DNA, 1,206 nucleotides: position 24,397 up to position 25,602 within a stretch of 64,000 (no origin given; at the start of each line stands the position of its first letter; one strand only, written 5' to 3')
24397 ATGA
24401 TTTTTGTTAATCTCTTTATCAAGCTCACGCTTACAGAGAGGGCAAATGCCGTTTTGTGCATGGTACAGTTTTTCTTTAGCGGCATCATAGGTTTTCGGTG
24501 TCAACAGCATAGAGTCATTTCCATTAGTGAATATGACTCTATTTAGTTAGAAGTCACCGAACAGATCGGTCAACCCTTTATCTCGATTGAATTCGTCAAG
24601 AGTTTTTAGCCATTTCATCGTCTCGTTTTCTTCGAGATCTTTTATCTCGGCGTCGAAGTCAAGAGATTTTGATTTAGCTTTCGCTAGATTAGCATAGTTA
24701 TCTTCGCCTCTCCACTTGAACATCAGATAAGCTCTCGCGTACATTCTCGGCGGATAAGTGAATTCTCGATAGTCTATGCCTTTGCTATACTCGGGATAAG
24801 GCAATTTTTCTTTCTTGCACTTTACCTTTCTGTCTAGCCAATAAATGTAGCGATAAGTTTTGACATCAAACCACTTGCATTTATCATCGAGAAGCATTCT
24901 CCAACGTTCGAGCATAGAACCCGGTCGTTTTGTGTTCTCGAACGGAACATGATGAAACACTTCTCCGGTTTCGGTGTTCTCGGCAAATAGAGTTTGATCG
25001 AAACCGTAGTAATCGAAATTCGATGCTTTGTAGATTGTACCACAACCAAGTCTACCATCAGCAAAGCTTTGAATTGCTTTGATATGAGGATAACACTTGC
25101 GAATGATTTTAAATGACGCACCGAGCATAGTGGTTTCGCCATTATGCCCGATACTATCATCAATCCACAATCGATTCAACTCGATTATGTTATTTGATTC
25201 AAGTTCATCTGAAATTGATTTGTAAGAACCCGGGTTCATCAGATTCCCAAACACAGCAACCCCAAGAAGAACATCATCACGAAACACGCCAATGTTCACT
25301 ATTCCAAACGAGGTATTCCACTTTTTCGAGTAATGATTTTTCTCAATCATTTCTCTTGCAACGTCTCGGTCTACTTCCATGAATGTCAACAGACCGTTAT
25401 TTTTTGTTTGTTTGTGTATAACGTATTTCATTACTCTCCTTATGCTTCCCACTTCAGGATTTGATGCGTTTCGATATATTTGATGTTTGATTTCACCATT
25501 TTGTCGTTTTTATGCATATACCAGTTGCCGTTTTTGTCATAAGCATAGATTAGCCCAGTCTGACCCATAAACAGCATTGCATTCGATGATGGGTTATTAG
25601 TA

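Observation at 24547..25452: DNA-polymerase-type sliding-clamp-binding tail on a non-replicative (putative acyltransferase-fold) protein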

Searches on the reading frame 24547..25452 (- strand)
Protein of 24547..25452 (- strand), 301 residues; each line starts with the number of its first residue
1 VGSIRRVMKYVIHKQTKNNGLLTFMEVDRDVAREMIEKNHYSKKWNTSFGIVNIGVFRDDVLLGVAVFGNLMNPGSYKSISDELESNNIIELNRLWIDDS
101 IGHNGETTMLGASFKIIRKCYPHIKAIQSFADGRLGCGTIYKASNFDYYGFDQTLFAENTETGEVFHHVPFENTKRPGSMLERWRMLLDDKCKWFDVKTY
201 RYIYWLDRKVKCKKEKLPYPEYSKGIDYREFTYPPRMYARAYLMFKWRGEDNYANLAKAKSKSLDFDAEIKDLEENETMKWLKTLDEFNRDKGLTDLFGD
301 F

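Call 6: search_protein_families(library=pfam, proteins=[window:24547-25452:-], max_evalue=1)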
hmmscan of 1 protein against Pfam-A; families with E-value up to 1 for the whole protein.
window:24547-25452:- (301 aa): 1 family
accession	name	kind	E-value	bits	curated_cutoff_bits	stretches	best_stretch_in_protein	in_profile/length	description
PF25680.1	Mom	-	4.9e-57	193.3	27.1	1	22-220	2-201/202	Mom protein family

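Call 7: search_protein_families(library=phrogs, proteins=[window:24547-25452:-], max_evalue=0.01)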
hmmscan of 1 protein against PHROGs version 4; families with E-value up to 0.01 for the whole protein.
window:24547-25452:- (301 aa): 2 families
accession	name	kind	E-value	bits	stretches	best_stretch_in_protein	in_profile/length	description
phrog_1384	-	other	1.6e-56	192.5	1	7-253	6-244/245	Mom-like DNA modification protein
phrog_559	-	DNA, RNA and nucleotide metabolism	0.0054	16.6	1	25-153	429-542/607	HNH endonuclease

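Call 8: search_protein_families(library=ncbifam, proteins=[window:24547-25452:-], max_evalue=1)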
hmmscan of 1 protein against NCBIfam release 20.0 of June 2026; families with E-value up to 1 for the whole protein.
window:24547-25452:- (301 aa): 0 families

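Call 12: search_dna_similar(query=window:24547-25431:-, collection=phages, mode=protein, max_rows=60, max_evalue=0.001)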
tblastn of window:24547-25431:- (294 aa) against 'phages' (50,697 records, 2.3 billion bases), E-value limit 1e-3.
Records with a match: 183; places in all: 184; records where one place covers at least 80% of the query: 13.
Best place of each record, by identity: >=99% 5; <60% 178.
By first word of the organism name: Vibrio 49; Enterococcus 25; Mycobacterium 15; Salmonella 10; Bacillus 9; Klebsiella 8; Aeromonas 7; Pseudomonas 7; Escherichia 6; Microbacterium 6; and 19 more.
By host as written in the record: - 39; Vibrio cholerae 13; Mycobacterium smegmatis mc2 155 10; Salmonella enterica subsp. enterica serovar Infantis 6; Aeromonas salmonicida 5; Microbacterium paraoxydans NRRL B-14843 5; Klebsiella pneumoniae 5; Pseudomonas aeruginosa 4; and 59 more.
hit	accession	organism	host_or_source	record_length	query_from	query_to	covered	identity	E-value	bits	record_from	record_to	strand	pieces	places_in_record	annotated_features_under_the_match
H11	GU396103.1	Aeromonas phage PX29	Aeromonas salmonicida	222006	1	294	100%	100.0%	0e+0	613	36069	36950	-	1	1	conserved hypothetical protein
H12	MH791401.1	Aeromonas phage AsFcp_2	Aeromonas salmonicida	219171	1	294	100%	100.0%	0e+0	613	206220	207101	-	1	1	hypothetical protein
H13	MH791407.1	Aeromonas phage AsFcp_4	Aeromonas salmonicida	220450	1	294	100%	100.0%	0e+0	613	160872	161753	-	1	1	hypothetical protein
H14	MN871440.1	Aeromonas phage AsFcp_1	Aeromonas salmonicida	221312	1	294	100%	100.0%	0e+0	613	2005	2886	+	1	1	record has no annotation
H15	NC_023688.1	Aeromonas phage PX29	Aeromonas salmonicida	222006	1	294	100%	100.0%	0e+0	613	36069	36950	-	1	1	Mom-like DNA modification protein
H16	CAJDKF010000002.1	Enterococcus phage vB_EfaS_159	Cabrales cheese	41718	5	252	84%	58.5%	3e-86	286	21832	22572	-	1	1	hypothetical protein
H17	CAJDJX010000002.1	Enterococcus phage Q69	Goat milk cheese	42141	9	252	83%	58.2%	2e-84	282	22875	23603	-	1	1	hypothetical protein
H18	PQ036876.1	Lactococcus phage PMBT69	Lactococcus lactis subsp. cremoris ...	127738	5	248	83%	57.8%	3e-84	281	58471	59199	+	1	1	hypothetical protein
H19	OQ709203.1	Arthrobacter phage MaGuCo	Arthrobacter globiformis B-2979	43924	15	275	89%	44.0%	6e-61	214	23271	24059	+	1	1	29: acetyltransferase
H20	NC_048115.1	Arthrobacter phage Liebe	Arthrobacter globiformis NRRL B-2979 SEA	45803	15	275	89%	43.6%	5e-60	211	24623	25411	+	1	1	32: Mom-like DNA modification protein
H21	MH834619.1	Arthrobacter phage Maureen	Arthrobacter globiformis NRRL B-2979 SEA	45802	15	275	89%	43.6%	5e-60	211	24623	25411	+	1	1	32: acetyltransferase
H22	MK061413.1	Arthrobacter phage Liebe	Arthrobacter globiformis NRRL B-2979 SEA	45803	15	275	89%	43.6%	5e-60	211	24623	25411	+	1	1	32: hypothetical protein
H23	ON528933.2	Arthrobacter phage SWEP2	Arthrobacter sp. 5B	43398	15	280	90%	41.9%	1e-59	210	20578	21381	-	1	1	endolysin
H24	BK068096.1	Porphyromonas phage phage015a_SRR9217400mag3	Porphyromonas gingivalis ...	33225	7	218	72%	46.1%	6e-52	188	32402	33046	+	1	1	acetyltransferase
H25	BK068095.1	Porphyromonas phage phage014a_Kyudai4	Porphyromonas gingivalis Kyuda-4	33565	7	218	72%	46.1%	6e-52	188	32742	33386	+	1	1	acetyltransferase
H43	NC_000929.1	Escherichia phage Mu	Escherichia coli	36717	24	214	65%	34.5%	2e-23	105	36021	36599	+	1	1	Mom-like DNA modification protein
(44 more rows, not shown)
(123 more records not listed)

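Call 22: find_homologous_proteins(query=window:24547-25431:-, max_evalue=1e-10)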
Query window:24547-25431:- (294 aa): 944 proteins with E <= 1e-10 among 1310 candidates; the best 120 are listed.
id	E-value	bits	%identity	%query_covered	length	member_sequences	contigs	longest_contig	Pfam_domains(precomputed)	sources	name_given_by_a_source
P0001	9.4e-202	687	100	100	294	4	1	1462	PF25680.2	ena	-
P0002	8.6e-120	417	62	99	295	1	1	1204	PF25680.2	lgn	-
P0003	2.2e-91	324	57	94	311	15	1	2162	PF25680.2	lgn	-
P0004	4.8e-91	323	56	93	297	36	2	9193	PF25680.2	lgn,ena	-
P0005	3.7e-90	320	52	95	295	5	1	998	PF25680.2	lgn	-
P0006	1.1e-89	319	53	92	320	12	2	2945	PF25680.2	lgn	-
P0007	5.6e-89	316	51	98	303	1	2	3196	PF25680.2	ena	-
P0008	1.8e-88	315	54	93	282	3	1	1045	PF25680.2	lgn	-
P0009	3.7e-88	314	53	93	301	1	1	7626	PF25680.2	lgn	-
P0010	5.0e-88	313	51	93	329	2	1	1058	PF25680.2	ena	-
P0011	2.0e-87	311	58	84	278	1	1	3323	PF25680.2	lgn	-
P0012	3.0e-87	311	51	93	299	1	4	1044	PF25680.2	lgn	-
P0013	1.2e-86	309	56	93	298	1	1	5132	PF25680.2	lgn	-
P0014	1.2e-86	309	57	84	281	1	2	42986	PF25680.2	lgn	-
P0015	2.7e-86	308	52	93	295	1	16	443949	PF25680.2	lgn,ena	-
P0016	3.8e-86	307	55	93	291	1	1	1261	PF25680.2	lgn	-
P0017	4.2e-86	307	57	84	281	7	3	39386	PF25680.2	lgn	-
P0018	4.7e-86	307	51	96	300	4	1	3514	PF25680.2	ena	-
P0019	7.5e-86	306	50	93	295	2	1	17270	PF25680.2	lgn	-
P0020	2.2e-85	305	53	93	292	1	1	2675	PF25680.2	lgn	-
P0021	6.4e-85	303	58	84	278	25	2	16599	PF25680.2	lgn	-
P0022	9.4e-85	302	53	93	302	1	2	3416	PF25680.2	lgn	-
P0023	1.3e-84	302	53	93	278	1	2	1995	PF25680.2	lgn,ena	-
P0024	1.5e-84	302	50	91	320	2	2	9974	PF25680.2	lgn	-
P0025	1.8e-84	302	54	93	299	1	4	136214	PF25680.2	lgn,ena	-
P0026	1.8e-84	301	53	93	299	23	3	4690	PF25680.2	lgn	-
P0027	3.9e-84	300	53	93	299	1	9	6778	PF25680.2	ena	-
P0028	3.9e-84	300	54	93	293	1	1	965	PF25680.2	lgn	-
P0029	5.5e-84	300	52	93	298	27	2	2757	PF25680.2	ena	-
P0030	7.5e-84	299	53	93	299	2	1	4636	PF25680.2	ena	-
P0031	1.1e-83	299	56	84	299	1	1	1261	PF25680.2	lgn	-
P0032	1.3e-83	299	53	92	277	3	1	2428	PF25680.2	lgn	-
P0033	1.5e-83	298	56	84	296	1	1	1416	PF25680.2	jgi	-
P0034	1.9e-83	298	52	93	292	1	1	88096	PF25680.2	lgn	-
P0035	1.9e-83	298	54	93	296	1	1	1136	PF25680.2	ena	-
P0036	1.9e-83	298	52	93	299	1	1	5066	PF25680.2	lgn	-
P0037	2.4e-83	298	50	98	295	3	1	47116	PF25680.2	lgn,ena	-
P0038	2.9e-83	298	59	80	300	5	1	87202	PF25680.2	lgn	-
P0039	2.9e-83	298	51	96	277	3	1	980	PF25680.2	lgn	-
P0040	3.2e-83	297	54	84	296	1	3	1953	PF25680.2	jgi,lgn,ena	jgi:hypothetical protein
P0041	3.4e-83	297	52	94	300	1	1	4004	PF25680.2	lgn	-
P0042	4.4e-83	297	48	97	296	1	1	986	PF25680.2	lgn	-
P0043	5.8e-83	297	57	81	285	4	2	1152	PF25680.2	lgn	-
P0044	6.1e-83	297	54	88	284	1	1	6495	PF25680.2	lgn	-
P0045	6.3e-83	296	53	93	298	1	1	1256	PF25680.2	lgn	-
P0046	1.4e-82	295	49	98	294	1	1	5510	PF25680.2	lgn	-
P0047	2.5e-82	295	51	96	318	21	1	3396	PF25680.2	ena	-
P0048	2.5e-82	294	52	94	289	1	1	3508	PF25680.2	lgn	-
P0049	2.8e-82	294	52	94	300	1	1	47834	PF25680.2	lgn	-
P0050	4.8e-82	294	55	84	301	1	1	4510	PF25680.2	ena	-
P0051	4.9e-82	294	53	92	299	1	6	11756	PF25680.2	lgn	-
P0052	6.4e-82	293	51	93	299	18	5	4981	PF25680.2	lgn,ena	-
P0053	6.8e-82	293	52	92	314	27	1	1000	PF25680.2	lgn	-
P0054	7.2e-82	293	51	93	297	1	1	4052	PF25680.2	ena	-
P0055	1.2e-81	292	51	98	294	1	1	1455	PF25680.2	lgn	-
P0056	2.6e-81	291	52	97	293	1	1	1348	PF25680.2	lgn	-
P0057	2.7e-81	291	57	84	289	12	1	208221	PF25680.2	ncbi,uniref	ncbi:hypothetical protein [Enterococcus sp. GC40]|uniref:Mom family adenine methylcarbamoylation pro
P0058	4.2e-81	290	52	97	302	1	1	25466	PF25680.2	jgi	jgi:hypothetical protein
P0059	4.3e-81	290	51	90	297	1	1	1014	PF25680.2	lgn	-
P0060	5.6e-81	290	50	97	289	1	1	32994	PF25680.2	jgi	jgi:hypothetical protein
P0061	7.5e-81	290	59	79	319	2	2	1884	PF25680.2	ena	-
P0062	8.0e-81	290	52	94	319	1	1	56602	PF25680.2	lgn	-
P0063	1.2e-80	289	52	83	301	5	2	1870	PF25680.2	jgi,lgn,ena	jgi:hypothetical protein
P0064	1.2e-80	289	52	90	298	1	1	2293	PF25680.2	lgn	-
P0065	1.5e-80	289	53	83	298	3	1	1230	PF25680.2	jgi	jgi:hypothetical protein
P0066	2.3e-80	288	52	94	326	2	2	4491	PF25680.2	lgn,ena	-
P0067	3.6e-80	287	50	97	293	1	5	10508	PF25680.2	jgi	jgi:hypothetical protein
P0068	4.5e-80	287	55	80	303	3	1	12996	PF25680.2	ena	-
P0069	4.6e-80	287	55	83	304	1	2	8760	PF25680.2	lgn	-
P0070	4.6e-80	287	51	92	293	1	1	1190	PF25680.2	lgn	-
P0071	4.8e-80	287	52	90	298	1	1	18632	PF25680.2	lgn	-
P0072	5.7e-80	287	50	95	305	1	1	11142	PF25680.2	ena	-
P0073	6.7e-80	287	54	84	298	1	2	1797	PF25680.2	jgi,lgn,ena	jgi:hypothetical protein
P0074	6.9e-80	286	48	96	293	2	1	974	PF25680.2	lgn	-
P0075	8.5e-80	286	48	99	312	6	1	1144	PF25680.2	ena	-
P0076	1.0e-79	286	58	76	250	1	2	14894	PF25680.2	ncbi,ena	-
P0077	1.5e-79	285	50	86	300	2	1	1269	PF25680.2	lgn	-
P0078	1.7e-79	285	49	94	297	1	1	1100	PF25680.2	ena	-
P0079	2.8e-79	284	51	93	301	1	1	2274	PF25680.2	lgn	-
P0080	3.8e-79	284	49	92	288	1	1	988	PF25680.2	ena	-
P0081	4.2e-79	284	51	96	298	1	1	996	PF25680.2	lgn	-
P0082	4.3e-79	284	48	95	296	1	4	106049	PF25680.2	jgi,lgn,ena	-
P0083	5.2e-79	284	55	79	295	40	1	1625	PF25680.2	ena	-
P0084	5.4e-79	284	50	97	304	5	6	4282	PF25680.2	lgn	-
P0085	6.4e-79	283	53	85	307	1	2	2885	PF25680.2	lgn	-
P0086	8.6e-79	283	56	79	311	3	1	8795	PF25680.2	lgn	-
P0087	1.1e-78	283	57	76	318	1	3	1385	PF25680.2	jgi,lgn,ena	jgi:hypothetical protein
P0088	1.1e-78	282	57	76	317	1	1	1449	PF25680.2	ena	-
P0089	1.8e-78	282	53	83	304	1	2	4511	PF25680.2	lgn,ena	-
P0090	1.9e-78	282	57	79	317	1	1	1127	PF25680.2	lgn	-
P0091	2.8e-78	281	50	90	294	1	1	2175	PF25680.2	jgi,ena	-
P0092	2.9e-78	281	55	84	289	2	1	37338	PF25680.2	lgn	-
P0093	3.1e-78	281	50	93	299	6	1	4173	PF25680.2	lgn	-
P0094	3.7e-78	281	55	84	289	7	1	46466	PF25680.2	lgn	-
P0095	4.2e-78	281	53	82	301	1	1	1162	PF25680.2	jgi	jgi:hypothetical protein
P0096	5.3e-78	280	54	82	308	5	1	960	PF25680.2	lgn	-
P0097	8.0e-78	280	48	97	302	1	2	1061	PF25680.2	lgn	-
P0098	9.3e-78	279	52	87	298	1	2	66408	PF25680.2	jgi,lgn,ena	-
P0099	1.2e-77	279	61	71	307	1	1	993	PF25680.2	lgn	-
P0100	1.2e-77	279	47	98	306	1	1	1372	PF25680.2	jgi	-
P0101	1.5e-77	279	52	82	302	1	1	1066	PF25680.2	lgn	-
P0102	1.5e-77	279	53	85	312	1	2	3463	PF25680.2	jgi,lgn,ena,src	-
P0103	1.5e-77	279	51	91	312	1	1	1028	PF25680.2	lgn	-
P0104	2.1e-77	278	56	78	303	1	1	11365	PF25680.2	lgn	-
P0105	2.4e-77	278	49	93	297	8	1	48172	PF25680.2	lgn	-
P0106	3.4e-77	278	54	80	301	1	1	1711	PF25680.2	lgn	-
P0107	3.6e-77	278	55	76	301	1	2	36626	PF25680.2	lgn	-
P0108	3.7e-77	277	57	75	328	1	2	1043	PF25680.2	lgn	-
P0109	6.4e-77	277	49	95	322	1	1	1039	PF25680.2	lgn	-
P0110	6.8e-77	277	49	89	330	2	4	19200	PF25680.2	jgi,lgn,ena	-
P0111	6.9e-77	277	55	76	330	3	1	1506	PF25680.2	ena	-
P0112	7.8e-77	276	49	94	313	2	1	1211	PF25680.2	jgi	-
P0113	1.0e-76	276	56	76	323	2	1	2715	PF25680.2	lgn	-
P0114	1.2e-76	276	52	81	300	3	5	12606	PF25680.2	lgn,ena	-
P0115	1.3e-76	276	50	93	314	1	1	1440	PF25680.2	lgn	-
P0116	1.4e-76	276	52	83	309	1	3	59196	PF25680.2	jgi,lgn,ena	-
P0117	1.6e-76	275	54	79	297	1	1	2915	PF25680.2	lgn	-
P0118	3.3e-76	274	50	98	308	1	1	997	PF25680.2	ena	-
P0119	4.3e-76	274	49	92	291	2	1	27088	PF25680.2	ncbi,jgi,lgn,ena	jgi:hypothetical protein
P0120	5.3e-76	274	49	91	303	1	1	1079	PF25680.2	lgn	-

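Call 29: find_related_loci(query=window:24547-25431:-, collection=viral_contigs, flank=10000)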
Query window:24547-25431:- (294 aa) in viral_contigs; peptide patterns used: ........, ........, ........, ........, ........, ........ (x = any residue, [..] = any of these).
2 stretches matched a pattern; 2 encode a relative of the query (tblastn E <= 1e-3); 2 distinct loci.
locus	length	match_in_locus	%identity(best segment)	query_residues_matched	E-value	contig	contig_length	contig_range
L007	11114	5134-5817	29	15-222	2e-17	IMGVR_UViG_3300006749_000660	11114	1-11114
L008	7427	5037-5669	30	15-207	6e-17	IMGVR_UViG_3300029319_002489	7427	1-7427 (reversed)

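Call 30: get_annotated_region(hit=H43, flank=400)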
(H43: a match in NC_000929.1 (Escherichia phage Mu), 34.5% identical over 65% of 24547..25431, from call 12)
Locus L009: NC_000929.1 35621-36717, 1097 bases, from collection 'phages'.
description: Enterobacteria phage Mu, complete genome.
organism: Escherichia phage Mu (NCBI taxid 2681603)
taxonomy: Viruses; Duplodnaviria; Heunggongvirae; Uroviricota; Caudoviricetes; Muvirus; Muvirus mu
host: Escherichia coli; source: -; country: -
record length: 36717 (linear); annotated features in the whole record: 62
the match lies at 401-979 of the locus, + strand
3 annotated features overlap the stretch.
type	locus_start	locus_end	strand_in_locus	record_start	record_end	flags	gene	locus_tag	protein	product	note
CDS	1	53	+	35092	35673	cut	-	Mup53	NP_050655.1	DNA invertase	G-segment invertase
CDS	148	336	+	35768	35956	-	-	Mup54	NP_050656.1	gpCom control of modification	translational regulator of Mom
CDS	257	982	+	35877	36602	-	-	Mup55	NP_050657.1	Mom-like DNA modification protein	DNA modification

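Call 31: get_annotated_region(hit=H16, flank=300)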
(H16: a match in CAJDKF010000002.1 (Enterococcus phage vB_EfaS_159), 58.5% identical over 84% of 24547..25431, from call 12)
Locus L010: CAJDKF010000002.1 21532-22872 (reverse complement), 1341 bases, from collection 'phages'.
description: Enterococcus phage vB_EfaS_159 genome assembly, contig: phage159-genome, whole genome shotgun sequence.
organism: Enterococcus phage vB_EfaS_159 (NCBI taxid 2730537)
taxonomy: Viruses; Duplodnaviria; Heunggongvirae; Uroviricota; Caudoviricetes
host: -; source: Cabrales cheese; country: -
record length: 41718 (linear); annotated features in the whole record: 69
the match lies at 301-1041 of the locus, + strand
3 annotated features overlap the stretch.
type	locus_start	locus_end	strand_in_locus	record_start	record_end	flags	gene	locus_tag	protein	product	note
CDS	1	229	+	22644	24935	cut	-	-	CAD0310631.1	DNA polymerase B region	-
CDS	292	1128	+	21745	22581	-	-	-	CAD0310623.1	hypothetical protein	-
CDS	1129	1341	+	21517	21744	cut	-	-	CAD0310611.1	Glutaredoxin-like protein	-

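Call 34: find_encoding_contigs(protein=P0024, flank=10000, max_places=3)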
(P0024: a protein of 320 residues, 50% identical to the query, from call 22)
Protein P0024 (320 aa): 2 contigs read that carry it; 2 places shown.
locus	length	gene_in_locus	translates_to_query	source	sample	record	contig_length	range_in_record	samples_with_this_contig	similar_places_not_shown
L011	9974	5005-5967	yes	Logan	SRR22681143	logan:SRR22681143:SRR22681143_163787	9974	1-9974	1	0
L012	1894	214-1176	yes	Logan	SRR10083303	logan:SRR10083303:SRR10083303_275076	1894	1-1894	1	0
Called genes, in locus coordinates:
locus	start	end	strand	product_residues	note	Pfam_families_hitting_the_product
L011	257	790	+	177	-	PF01464:SLT (weak)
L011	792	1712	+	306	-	PF08433:KTI12, PF13671:AAA_33, PF25109:HAD_PNKP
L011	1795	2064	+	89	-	-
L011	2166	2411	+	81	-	-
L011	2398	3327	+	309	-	PF00383:dCMP_cyt_deam_1, PF14437:MafB19-deam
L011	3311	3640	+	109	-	PF10902:WYL_2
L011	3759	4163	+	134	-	-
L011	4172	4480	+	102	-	PF27932:Linr3 (weak)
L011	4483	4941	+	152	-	PF22887:DUF7022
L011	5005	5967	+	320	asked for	PF25680:Mom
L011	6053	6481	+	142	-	-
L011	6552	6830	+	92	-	-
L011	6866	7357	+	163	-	PF02945:Endonuclease_7, PF09124:Endonuc-dimeris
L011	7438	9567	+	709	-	PF03477:ATP-cone, PF13597:NRDD, PF01228:Gly_radical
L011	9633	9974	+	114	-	?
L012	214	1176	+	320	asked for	PF25680:Mom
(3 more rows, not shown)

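Call 35: find_encoding_contigs(protein=P0119, flank=10000, max_places=3)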
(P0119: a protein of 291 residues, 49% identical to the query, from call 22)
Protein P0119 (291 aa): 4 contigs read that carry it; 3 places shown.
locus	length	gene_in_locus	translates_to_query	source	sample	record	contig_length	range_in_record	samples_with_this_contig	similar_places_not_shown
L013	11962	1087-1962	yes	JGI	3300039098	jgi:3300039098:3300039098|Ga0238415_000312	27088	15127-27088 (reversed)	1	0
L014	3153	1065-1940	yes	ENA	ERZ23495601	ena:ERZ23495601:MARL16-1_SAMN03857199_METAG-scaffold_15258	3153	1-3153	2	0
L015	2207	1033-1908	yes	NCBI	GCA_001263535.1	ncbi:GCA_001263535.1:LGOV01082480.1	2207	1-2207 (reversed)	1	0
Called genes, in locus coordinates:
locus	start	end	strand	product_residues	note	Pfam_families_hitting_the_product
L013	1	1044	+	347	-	?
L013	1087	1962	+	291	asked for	PF25680:Mom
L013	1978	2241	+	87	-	-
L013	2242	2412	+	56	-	-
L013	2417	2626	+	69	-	-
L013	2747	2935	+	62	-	-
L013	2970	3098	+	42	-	-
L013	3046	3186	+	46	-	-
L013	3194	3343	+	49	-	-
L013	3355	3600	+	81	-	-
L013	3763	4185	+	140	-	PF06356:DUF1064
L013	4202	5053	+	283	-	-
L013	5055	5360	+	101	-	-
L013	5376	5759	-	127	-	-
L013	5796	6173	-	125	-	-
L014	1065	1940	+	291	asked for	PF25680:Mom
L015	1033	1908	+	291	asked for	PF25680:Mom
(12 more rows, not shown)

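Call 37: find_encoding_contigs(protein=P0002, flank=10000, max_places=3)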
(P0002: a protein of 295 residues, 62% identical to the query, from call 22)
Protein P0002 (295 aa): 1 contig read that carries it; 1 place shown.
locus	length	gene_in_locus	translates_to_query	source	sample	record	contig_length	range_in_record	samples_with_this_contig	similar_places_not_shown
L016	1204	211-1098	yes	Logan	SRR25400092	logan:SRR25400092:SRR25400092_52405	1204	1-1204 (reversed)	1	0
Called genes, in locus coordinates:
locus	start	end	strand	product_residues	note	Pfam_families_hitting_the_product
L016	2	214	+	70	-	?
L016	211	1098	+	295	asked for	PF25680:Mom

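Call 40: search_solved_structures(query=window:24547-25431:-, max_evalue=0.01, show_alignments=1)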
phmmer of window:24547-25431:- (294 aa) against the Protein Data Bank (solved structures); distinct sequences matched with E-value up to 0.01: 1.
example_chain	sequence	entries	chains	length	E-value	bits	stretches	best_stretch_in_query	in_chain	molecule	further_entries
8bv8_A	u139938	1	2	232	3.1e-27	98.7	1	24-206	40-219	Methylcarbamoylase mom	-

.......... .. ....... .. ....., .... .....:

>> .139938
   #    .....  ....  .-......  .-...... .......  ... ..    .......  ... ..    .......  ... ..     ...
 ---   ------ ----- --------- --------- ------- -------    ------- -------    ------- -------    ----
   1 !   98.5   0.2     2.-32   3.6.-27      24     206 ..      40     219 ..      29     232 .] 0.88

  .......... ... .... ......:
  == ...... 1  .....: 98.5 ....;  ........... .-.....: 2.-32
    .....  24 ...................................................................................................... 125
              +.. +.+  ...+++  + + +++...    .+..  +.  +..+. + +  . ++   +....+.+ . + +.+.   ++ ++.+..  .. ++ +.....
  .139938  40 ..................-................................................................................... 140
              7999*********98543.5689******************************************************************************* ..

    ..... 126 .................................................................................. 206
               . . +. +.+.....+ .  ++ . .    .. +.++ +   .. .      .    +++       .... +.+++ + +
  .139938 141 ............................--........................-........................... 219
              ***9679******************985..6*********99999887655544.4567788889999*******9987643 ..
